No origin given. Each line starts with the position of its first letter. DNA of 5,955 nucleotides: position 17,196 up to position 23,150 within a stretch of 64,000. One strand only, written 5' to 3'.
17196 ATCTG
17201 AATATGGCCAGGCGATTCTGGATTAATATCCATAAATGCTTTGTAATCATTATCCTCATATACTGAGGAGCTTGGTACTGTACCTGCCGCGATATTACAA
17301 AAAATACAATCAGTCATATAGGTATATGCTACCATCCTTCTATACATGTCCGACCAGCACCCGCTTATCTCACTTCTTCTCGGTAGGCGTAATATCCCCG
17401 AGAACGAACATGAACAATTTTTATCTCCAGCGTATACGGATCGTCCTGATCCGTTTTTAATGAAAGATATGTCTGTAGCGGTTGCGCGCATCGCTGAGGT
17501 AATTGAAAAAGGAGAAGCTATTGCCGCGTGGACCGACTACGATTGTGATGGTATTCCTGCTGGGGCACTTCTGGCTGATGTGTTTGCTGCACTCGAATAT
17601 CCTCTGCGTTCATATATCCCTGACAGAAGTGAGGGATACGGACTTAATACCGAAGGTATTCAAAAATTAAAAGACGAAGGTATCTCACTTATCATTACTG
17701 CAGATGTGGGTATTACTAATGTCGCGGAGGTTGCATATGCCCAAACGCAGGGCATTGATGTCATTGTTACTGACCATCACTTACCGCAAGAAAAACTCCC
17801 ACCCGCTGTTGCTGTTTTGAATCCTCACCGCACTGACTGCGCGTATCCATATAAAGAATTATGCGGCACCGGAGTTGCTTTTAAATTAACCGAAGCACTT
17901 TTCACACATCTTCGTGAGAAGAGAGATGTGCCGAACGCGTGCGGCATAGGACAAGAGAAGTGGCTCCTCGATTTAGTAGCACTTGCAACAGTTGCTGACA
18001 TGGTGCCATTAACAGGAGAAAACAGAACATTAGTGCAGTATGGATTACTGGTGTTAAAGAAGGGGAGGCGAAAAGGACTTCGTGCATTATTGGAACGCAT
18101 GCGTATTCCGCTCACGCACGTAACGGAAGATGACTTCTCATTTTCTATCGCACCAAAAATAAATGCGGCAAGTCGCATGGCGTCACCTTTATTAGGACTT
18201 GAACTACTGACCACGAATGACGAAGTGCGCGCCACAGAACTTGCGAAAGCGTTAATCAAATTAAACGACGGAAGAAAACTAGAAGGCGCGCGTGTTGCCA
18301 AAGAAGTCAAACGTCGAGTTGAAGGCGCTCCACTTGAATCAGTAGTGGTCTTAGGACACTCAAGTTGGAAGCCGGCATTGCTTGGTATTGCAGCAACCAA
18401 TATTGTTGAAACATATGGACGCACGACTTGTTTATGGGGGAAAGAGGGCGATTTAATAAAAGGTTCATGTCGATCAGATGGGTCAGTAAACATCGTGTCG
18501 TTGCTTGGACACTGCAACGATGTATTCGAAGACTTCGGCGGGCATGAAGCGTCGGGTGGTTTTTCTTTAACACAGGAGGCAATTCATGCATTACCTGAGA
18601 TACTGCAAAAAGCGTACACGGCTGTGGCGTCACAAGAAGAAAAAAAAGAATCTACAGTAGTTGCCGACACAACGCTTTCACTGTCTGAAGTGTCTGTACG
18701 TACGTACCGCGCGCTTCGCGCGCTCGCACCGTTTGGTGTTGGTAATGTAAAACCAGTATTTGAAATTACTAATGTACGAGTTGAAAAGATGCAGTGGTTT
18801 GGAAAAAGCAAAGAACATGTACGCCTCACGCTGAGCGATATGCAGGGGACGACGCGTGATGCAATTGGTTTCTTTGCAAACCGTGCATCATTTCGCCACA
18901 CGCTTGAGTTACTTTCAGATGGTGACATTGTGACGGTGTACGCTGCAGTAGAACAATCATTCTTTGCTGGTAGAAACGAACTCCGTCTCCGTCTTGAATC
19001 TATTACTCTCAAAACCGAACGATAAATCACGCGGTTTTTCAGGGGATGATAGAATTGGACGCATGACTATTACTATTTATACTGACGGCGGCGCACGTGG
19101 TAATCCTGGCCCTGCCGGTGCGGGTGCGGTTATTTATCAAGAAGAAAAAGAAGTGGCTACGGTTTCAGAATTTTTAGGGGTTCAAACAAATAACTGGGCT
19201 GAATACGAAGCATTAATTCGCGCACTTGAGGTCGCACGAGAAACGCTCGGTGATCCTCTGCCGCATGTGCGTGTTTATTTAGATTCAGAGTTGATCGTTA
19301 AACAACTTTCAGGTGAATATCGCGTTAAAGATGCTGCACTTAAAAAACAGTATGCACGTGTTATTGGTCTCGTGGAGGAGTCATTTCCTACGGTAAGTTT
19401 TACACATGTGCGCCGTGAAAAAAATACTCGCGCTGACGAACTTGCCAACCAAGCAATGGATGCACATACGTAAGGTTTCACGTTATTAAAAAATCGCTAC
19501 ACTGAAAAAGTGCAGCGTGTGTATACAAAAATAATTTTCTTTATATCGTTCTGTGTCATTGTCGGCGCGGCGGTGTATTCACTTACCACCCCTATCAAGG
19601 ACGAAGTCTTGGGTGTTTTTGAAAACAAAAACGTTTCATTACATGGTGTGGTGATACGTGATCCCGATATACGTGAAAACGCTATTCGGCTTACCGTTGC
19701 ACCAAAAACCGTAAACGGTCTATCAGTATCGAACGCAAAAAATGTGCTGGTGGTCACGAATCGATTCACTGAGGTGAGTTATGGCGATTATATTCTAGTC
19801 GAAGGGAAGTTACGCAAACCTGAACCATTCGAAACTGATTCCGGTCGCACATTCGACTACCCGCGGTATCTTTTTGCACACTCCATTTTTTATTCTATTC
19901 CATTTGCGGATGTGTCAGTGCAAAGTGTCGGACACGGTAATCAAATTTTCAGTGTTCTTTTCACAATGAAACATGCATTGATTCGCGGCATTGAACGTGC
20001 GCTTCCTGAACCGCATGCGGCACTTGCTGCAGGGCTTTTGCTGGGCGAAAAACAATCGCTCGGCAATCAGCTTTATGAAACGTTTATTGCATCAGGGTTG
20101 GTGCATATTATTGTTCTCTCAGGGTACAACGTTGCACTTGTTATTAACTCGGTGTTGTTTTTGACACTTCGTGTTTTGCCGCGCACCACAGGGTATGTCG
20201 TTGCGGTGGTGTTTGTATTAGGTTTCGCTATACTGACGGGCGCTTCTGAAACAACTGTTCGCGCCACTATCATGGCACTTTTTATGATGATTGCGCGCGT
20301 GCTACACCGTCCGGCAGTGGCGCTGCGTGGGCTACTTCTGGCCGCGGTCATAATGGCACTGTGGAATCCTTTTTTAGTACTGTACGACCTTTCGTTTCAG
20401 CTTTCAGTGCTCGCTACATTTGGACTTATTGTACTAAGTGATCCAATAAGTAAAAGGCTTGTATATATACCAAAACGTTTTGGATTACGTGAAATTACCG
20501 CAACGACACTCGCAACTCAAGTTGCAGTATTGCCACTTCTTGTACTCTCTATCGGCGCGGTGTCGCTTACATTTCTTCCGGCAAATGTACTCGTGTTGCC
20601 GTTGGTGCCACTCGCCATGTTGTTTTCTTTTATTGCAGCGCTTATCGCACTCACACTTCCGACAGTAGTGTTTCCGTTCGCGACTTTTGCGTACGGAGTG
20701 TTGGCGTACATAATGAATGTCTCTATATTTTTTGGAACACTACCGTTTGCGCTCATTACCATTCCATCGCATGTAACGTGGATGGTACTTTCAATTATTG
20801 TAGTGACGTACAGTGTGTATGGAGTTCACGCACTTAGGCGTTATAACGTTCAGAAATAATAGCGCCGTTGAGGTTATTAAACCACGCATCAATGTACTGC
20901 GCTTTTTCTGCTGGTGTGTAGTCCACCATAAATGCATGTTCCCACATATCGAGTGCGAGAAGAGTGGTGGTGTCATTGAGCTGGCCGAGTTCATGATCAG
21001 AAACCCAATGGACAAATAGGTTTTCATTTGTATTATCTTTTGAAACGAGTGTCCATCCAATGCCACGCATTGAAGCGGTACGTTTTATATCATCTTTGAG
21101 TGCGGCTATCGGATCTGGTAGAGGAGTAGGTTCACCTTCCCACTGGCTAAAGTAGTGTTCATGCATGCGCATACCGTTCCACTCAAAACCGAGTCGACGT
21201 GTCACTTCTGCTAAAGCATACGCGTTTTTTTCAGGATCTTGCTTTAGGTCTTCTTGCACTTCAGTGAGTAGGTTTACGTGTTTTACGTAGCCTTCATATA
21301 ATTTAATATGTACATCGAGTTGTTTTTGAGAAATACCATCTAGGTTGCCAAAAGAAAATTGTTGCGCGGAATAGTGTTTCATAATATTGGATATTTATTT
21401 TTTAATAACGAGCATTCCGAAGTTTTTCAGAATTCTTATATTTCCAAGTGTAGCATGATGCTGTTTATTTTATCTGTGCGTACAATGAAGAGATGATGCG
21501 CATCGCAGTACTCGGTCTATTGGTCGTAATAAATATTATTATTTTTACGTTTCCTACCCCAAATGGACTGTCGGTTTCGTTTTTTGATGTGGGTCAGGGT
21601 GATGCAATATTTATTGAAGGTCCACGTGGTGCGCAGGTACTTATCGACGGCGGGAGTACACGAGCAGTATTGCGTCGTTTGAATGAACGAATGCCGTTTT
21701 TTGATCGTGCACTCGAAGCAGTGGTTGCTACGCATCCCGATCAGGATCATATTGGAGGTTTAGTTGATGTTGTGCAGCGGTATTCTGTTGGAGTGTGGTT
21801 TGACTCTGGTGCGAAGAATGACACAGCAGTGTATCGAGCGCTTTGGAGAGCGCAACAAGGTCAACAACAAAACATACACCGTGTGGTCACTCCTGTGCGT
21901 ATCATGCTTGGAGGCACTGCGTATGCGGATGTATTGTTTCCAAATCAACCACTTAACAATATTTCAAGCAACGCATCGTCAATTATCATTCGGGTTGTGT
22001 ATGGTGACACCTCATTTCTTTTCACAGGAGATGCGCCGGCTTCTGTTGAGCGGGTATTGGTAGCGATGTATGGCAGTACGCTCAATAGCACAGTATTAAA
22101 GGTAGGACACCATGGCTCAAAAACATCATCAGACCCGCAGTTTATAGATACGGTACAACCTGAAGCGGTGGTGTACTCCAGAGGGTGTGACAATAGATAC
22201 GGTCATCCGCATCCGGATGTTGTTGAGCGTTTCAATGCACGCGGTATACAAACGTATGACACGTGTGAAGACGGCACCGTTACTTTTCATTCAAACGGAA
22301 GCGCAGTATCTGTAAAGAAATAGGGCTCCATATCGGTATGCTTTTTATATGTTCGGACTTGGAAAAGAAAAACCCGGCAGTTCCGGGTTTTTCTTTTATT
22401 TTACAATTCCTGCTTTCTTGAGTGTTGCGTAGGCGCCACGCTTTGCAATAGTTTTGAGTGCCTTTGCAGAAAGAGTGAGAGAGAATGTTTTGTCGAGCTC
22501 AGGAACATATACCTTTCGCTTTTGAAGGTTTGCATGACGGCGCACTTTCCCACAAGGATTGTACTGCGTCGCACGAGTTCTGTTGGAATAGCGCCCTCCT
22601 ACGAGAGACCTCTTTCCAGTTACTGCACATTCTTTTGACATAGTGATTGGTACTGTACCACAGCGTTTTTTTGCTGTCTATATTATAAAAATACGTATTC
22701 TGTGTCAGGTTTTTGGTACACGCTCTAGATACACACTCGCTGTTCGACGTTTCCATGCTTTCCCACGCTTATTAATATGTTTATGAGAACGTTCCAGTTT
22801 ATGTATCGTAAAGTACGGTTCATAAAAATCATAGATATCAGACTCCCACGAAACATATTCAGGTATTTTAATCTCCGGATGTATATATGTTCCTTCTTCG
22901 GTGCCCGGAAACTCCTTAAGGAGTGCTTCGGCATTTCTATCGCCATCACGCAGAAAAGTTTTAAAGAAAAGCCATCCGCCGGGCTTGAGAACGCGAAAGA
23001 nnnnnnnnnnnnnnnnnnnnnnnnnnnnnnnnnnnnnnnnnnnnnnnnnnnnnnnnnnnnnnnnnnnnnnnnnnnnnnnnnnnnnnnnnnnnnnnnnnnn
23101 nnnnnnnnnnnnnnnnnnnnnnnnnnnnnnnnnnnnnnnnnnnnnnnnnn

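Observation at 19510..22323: ComEC split into a membrane-channel gene and a separate MBL-domain gene, with a convergent superoxide dismutase gene between them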

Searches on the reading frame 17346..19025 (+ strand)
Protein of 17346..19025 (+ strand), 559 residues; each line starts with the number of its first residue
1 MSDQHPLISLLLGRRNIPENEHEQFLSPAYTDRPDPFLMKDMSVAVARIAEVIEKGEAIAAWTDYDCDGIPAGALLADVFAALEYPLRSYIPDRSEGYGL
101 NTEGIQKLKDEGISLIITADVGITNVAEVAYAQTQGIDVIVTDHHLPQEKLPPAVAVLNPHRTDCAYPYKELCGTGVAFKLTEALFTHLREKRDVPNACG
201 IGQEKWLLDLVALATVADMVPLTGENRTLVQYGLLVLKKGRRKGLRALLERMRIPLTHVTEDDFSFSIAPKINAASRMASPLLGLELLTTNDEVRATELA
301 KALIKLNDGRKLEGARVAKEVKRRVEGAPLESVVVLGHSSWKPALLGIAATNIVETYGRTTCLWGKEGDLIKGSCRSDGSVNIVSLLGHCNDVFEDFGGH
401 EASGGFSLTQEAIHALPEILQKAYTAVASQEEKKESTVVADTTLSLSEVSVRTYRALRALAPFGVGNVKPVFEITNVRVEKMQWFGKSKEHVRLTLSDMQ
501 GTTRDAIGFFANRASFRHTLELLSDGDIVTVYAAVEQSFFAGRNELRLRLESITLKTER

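Call 3: search_protein_families(library=pfam, proteins=[window:17346-19025:+], max_evalue=0.01)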
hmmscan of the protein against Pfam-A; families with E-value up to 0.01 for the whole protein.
window:17346-19025:+ (559 aa): 3 families
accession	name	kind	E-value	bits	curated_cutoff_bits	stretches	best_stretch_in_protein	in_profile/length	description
PF01368.27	DHH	-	7.4e-21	75.2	28.1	1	59-191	2-105/125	DHH family, N-terminal domain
PF17768.7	RecJ_OB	-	1.2e-19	70.8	27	1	441-551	2-106/107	RecJ OB domain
PF02272.25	DHHA1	-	3.7e-09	37.4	25.9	1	332-423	3-96/102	DHHA1 domain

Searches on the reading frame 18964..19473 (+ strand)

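Call 3: search_protein_families(library=pfam, proteins=[window:18964-19473:+], max_evalue=0.01)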
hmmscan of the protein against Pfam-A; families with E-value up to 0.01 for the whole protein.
window:18964-19473:+ (169 aa): 2 families
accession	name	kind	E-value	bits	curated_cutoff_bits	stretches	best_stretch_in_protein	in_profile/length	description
PF13456.12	RVT_3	-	8.5e-20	71.3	21.6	1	40-164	2-123/123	Reverse transcriptase-like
PF00075.30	RNase_H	-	7.4e-15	55.8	25.8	1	36-165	4-140/141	RNase H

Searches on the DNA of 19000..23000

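Call 86: search_rna_families(source=window, start=19000, end=23000, threshold=evalue, max_evalue=1)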
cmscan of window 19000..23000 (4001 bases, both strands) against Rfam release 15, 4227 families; matches with E-value up to 1: 5.
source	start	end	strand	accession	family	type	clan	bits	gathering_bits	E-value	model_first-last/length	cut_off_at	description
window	22332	22397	+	RF02495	ohsC_RNA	Gene; antitoxin;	-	28.5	50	0.21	1-77/77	no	Oppression of Hydrophobic ORF by sRNA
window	22364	22495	-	RF00512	Leu_leader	Cis-reg; leader;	-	24.4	50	0.061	1-148/148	no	Leucine operon leader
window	22328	22400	+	RF01772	rnk_pseudo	Cis-reg; leader;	-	23.7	55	0.7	1-108/108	no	Pseudomonas rnk leader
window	19468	19549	-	RF01662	ceN89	Gene; snRNA; snoRNA; CD-box;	-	23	48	0.14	1-78/78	no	Caenorhabditis snoRNA ceN89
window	22362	22399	-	RF04157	MIR9486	Gene; miRNA;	-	20.7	100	0.96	1-119/119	no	MIR9486 microRNA precursor family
